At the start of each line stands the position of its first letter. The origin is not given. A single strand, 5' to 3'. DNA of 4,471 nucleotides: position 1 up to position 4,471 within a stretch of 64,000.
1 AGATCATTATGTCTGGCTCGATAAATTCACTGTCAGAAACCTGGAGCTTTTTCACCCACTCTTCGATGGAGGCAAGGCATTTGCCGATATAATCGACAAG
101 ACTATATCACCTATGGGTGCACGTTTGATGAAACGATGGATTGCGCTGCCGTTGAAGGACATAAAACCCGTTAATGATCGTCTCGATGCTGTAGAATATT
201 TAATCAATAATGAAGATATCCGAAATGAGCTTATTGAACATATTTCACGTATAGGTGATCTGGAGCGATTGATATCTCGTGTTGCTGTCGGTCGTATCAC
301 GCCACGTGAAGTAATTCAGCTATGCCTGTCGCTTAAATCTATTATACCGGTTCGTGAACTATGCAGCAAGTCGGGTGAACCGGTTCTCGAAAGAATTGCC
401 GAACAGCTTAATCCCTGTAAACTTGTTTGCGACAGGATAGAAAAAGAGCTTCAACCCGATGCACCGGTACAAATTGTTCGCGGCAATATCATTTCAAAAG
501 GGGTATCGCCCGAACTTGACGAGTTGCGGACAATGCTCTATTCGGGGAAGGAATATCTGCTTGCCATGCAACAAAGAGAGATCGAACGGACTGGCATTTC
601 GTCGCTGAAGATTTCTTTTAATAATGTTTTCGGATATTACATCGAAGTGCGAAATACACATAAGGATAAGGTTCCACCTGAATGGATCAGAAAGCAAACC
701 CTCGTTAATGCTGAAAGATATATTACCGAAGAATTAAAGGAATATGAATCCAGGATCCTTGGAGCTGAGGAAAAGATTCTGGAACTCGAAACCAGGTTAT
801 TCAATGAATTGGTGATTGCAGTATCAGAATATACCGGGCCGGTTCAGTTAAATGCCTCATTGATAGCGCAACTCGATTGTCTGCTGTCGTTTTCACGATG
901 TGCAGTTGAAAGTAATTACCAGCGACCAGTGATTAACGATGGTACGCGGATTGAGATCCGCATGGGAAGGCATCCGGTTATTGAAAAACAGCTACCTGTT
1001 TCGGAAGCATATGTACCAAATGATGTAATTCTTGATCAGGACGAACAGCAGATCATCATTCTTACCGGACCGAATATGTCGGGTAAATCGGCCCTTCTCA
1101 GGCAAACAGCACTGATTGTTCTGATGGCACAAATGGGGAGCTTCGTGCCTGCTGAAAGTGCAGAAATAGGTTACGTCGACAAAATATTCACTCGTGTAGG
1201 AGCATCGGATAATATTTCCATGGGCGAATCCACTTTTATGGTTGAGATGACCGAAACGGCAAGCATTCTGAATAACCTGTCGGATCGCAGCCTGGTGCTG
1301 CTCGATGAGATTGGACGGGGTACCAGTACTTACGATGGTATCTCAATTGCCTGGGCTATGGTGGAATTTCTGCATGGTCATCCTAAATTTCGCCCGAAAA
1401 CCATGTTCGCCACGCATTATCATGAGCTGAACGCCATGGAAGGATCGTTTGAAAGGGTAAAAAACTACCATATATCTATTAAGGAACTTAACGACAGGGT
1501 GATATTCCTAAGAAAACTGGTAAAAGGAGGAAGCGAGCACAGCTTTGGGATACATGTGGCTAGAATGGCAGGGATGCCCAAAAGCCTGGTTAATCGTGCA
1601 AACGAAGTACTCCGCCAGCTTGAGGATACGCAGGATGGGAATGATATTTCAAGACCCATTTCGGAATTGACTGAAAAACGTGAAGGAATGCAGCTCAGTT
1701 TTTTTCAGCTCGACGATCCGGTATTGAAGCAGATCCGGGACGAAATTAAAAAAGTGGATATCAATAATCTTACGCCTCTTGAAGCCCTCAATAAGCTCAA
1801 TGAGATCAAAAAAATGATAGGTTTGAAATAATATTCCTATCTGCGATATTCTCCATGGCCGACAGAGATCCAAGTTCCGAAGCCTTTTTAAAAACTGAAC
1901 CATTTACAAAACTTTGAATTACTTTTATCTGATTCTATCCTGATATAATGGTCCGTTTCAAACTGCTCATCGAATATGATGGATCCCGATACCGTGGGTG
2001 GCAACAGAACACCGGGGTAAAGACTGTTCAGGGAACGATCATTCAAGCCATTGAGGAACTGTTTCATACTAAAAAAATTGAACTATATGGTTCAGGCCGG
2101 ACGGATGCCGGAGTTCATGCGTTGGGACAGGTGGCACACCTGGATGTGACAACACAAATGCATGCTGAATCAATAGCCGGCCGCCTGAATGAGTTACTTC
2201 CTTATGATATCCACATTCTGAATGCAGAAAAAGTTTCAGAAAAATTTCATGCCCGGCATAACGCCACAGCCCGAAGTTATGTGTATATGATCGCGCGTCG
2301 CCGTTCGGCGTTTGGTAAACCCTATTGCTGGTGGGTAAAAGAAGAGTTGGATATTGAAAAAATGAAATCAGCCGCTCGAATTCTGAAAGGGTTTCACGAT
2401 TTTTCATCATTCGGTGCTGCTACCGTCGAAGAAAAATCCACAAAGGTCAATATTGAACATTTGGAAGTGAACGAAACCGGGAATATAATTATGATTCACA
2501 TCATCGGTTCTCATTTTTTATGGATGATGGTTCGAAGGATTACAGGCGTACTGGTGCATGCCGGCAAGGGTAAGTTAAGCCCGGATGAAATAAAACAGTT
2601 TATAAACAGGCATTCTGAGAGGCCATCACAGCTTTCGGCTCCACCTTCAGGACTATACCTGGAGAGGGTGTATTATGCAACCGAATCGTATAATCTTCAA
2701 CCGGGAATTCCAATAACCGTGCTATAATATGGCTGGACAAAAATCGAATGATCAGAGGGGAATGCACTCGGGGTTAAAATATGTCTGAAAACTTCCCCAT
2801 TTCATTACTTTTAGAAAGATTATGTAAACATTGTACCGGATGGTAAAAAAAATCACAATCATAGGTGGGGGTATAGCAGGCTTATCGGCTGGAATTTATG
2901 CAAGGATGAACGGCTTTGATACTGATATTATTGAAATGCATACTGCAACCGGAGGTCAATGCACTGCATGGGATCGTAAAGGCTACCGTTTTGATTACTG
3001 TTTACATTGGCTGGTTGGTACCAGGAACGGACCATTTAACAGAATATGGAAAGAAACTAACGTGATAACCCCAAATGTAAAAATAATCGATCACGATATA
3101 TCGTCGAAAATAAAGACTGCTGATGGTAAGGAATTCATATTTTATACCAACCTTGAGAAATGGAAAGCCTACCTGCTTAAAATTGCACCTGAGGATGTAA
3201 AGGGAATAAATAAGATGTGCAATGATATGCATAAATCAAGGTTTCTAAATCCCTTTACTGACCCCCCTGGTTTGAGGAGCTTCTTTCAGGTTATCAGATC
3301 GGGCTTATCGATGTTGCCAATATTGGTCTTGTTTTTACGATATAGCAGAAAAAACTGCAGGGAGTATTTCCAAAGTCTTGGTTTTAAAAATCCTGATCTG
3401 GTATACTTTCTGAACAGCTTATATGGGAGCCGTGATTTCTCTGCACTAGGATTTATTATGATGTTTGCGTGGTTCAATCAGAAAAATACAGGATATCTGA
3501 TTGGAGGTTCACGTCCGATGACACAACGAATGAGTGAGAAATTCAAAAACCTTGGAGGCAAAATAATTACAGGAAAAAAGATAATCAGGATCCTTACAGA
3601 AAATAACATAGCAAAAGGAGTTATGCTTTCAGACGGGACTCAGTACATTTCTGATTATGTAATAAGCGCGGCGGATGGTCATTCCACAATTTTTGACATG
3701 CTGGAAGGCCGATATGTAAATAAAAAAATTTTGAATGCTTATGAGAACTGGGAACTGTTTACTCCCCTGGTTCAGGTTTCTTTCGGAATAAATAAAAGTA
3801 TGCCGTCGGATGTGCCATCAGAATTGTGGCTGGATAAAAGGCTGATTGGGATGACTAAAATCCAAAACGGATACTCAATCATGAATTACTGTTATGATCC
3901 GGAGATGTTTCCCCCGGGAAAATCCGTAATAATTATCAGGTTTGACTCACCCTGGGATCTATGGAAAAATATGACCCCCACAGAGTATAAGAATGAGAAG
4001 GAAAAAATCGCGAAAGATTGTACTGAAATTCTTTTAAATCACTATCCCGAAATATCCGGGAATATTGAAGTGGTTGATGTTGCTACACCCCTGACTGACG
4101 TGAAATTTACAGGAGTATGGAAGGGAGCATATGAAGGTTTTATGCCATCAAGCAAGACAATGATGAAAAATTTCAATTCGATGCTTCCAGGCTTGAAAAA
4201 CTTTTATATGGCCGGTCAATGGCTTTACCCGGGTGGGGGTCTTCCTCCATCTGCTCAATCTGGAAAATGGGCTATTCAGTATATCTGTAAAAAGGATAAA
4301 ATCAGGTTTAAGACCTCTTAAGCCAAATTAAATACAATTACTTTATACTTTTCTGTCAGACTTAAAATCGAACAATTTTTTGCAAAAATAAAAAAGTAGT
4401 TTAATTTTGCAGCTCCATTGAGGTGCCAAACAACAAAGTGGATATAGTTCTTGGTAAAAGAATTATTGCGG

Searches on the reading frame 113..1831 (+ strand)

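Call 37: search_protein_families(library=pfam, proteins=[window:113-1831:+], max_evalue=0.00001)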
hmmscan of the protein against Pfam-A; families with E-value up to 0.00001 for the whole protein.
window:113-1831:+ (572 aa): 3 families
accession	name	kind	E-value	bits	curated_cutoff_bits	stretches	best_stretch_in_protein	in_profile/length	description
PF00488.27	MutS_V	-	6.1e-82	274.6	30.2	1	315-504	1-188/188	MutS domain V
PF05192.23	MutS_III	-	6.7e-34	118.4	34.1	1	1-261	32-194/194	MutS domain III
PF05190.23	MutS_IV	-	8.3e-28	97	22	1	130-221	1-92/92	MutS family domain IV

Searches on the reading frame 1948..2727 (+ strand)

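Call 37: search_protein_families(library=pfam, proteins=[window:1948-2727:+], max_evalue=0.00001)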
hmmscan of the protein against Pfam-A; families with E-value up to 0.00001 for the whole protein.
window:1948-2727:+ (259 aa): 1 family
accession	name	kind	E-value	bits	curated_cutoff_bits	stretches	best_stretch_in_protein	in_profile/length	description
PF01416.25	PseudoU_synth_1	-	2.1e-35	121.9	23.3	2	142-243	1-107/108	tRNA pseudouridine synthase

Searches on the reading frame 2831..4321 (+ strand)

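Call 37: search_protein_families(library=pfam, proteins=[window:2831-4321:+], max_evalue=0.00001)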
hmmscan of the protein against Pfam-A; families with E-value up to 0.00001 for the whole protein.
window:2831-4321:+ (496 aa): 4 families
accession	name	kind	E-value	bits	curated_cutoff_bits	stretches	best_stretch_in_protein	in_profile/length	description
PF13450.12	NAD_binding_8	-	2e-15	57.2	21.9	1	10-75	1-67/68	NAD(P)-binding Rossmann-like domain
PF01593.30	Amino_oxidase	-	8.9e-13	48.7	19.8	1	15-479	1-436/443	Flavin containing amine oxidoreductase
PF01266.30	DAO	-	1.6e-08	34.9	27.9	0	8-42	2-36/353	FAD dependent oxidoreductase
PF07992.20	Pyr_redox_2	-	8.8e-07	29.1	26.1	0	7-44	2-40/291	Pyridine nucleotide-disulphide oxidoreductase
